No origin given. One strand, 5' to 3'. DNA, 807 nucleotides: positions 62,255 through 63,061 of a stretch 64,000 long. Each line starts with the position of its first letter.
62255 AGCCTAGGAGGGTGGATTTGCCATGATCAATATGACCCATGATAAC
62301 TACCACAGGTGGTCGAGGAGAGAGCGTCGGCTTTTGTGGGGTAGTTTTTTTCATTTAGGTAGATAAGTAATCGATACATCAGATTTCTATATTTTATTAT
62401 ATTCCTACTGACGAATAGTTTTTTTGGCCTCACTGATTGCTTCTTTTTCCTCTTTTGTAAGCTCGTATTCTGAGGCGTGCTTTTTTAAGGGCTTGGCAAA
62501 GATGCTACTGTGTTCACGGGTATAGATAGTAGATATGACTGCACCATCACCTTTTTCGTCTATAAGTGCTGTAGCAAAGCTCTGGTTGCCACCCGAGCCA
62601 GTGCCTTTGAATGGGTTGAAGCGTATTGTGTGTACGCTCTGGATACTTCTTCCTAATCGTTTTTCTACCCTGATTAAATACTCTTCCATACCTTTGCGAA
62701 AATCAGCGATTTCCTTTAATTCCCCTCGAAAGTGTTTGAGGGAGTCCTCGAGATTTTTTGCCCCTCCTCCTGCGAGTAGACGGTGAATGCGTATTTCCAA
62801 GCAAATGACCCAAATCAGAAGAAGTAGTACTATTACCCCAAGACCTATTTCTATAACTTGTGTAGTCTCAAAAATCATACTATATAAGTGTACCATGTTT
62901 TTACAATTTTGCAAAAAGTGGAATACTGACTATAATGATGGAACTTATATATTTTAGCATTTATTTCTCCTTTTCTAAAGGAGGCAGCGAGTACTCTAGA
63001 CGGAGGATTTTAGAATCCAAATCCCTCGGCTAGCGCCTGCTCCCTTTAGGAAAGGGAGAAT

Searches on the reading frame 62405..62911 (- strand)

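Call 42: search_protein_families(library=pfam, proteins=[window:62405-62911:-], max_evalue=0.01)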
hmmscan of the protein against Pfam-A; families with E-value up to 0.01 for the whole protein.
window:62405-62911:- (168 aa): 1 family
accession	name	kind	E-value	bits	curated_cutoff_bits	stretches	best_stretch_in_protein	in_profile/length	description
PF14584.11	DUF4446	-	2.4e-30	106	27.4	1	20-162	2-149/150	Protein of unknown function (DUF4446)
